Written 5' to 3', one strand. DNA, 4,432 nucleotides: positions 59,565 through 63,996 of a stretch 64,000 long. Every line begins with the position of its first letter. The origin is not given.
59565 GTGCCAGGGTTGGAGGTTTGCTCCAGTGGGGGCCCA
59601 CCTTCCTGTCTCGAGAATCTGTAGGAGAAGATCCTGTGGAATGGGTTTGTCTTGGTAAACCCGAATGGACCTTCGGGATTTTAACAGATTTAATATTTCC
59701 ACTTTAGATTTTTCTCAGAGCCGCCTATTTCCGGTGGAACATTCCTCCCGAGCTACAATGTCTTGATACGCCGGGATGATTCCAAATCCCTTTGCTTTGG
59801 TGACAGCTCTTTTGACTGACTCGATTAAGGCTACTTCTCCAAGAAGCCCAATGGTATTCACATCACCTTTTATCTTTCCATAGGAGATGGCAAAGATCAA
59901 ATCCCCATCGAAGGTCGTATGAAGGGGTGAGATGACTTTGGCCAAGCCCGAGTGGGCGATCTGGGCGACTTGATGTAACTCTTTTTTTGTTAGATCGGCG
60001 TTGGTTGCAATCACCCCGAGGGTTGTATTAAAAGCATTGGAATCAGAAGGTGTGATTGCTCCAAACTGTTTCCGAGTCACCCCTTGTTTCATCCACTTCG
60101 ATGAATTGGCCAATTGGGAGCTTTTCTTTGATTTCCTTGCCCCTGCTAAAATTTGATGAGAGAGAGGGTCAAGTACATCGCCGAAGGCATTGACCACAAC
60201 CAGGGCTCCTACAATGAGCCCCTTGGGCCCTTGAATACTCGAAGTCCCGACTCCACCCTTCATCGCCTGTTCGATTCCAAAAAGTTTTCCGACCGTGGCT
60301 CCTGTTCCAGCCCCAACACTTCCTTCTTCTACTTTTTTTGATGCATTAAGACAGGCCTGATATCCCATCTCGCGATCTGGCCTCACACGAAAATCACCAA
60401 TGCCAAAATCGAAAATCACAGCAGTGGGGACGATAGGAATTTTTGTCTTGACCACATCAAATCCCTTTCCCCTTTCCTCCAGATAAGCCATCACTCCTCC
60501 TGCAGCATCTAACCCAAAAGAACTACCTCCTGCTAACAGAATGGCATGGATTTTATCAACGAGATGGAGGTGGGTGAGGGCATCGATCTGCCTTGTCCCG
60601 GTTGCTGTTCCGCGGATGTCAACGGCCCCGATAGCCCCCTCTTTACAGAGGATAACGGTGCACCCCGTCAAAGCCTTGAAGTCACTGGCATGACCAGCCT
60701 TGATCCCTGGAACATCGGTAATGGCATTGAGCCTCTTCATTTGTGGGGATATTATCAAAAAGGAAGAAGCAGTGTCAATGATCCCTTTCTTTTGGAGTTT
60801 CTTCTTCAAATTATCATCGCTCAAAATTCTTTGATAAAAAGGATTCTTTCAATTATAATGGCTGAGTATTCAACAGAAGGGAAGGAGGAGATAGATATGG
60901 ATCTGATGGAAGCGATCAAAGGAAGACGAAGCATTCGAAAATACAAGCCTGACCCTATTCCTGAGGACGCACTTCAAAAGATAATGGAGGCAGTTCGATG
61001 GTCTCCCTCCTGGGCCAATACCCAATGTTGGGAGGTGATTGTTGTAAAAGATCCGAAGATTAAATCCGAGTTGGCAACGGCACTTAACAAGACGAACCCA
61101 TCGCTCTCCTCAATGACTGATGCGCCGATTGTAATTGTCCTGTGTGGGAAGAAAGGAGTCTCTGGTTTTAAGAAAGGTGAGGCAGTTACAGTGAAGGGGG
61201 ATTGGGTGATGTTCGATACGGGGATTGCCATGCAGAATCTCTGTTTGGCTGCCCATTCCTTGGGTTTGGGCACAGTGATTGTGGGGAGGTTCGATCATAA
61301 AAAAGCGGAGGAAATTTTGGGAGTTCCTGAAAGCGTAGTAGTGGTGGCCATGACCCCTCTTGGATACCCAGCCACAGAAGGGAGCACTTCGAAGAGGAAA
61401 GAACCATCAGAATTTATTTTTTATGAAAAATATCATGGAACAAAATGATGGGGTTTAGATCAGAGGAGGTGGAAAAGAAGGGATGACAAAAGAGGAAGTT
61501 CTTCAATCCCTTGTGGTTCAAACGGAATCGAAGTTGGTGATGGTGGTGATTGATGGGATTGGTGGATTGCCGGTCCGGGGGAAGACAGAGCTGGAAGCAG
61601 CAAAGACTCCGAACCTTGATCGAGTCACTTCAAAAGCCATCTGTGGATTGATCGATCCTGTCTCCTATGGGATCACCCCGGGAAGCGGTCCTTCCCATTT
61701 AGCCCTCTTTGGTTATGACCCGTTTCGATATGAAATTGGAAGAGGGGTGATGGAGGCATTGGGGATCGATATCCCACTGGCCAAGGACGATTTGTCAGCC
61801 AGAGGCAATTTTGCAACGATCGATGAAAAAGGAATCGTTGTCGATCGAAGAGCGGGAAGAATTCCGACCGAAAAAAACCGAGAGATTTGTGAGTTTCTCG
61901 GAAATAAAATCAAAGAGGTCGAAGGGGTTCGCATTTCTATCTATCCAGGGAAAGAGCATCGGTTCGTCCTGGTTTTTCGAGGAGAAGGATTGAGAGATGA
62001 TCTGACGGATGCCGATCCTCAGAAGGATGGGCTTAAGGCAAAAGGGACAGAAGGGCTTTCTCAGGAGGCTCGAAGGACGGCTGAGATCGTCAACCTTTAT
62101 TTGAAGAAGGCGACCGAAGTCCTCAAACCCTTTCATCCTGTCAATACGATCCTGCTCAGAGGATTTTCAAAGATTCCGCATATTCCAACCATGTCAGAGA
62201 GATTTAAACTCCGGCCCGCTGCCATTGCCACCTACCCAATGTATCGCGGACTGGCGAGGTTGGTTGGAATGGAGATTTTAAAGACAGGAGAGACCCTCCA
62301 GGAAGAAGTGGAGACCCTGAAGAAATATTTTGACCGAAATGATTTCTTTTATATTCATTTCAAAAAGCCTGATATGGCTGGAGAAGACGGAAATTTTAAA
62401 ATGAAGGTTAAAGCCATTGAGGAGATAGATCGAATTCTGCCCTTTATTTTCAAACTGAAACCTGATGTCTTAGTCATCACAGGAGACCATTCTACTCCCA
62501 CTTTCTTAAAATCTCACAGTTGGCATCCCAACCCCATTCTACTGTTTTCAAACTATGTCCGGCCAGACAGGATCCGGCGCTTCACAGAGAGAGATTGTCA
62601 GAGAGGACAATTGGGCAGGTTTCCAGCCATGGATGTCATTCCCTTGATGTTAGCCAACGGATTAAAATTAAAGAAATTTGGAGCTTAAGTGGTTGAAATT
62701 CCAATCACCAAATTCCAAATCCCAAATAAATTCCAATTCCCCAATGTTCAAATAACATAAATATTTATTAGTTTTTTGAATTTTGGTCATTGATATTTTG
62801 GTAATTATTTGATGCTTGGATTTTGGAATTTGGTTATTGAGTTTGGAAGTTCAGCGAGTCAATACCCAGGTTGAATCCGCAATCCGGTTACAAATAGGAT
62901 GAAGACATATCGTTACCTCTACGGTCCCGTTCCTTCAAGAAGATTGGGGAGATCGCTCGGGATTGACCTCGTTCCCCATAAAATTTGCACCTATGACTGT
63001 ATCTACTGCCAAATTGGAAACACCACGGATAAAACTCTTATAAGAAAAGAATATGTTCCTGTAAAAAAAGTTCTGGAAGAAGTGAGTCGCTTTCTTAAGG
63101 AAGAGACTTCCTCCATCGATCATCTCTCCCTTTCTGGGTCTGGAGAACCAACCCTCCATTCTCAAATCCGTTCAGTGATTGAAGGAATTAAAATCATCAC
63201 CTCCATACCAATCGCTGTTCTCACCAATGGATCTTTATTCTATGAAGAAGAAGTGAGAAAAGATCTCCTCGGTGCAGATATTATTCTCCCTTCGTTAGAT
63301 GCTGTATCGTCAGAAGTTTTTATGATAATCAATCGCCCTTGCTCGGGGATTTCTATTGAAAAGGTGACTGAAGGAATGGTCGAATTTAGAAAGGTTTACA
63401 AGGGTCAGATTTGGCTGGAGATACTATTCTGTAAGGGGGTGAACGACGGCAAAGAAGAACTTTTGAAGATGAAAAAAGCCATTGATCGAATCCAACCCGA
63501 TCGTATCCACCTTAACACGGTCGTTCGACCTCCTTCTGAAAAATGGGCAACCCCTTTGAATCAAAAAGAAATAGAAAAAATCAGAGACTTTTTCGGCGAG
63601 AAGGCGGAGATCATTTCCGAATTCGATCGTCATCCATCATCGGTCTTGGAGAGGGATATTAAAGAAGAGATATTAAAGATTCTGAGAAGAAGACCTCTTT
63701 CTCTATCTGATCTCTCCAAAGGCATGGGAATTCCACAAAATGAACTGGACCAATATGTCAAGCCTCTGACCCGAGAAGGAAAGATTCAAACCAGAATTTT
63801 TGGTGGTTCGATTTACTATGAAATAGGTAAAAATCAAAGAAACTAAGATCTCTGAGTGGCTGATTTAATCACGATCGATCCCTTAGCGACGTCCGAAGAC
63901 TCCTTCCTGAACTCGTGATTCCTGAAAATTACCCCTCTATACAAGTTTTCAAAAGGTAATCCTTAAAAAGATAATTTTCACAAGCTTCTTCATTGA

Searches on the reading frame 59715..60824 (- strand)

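Call 38: search_protein_families(library=pfam, proteins=[window:59715-60824:-], max_evalue=0.0001)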
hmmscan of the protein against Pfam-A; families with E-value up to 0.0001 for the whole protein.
window:59715-60824:- (369 aa): 1 family
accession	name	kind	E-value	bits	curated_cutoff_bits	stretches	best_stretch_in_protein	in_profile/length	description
PF03576.19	Peptidase_S58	-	1.7e-44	153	23.9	1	33-321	1-263/307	Peptidase family S58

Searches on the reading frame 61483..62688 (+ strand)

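Call 38: search_protein_families(library=pfam, proteins=[window:61483-62688:+], max_evalue=0.0001)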
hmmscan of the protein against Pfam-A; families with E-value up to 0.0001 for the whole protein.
window:61483-62688:+ (401 aa): 2 families
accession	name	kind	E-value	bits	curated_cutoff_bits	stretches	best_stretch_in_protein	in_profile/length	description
PF10143.14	PhosphMutase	-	4.4e-49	167.1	21.5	1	51-221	3-170/170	2,3-bisphosphoglycerate-independent phosphoglycerate mutase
PF01676.23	Metalloenzyme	-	4.6e-42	144.7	24.3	1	17-390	2-250/252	Metalloenzyme superfamily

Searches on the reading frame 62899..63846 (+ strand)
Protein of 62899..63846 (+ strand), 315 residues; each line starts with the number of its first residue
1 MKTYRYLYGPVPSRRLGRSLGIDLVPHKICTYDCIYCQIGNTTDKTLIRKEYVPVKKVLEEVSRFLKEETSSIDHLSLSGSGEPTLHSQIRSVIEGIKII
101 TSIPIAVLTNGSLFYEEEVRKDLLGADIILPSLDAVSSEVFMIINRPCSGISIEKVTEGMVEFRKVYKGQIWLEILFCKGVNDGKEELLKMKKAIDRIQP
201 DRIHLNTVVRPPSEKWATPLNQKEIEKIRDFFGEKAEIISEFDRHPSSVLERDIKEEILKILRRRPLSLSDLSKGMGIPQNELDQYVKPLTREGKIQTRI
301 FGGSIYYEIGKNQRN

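Call 38: search_protein_families(library=pfam, proteins=[window:62899-63846:+], max_evalue=0.0001)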
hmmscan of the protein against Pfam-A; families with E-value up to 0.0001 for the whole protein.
window:62899-63846:+ (315 aa): 1 family
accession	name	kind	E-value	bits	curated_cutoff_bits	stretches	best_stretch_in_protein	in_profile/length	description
PF04055.27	Radical_SAM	-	2.5e-15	57.5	29.5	1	26-190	3-164/166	Radical SAM superfamily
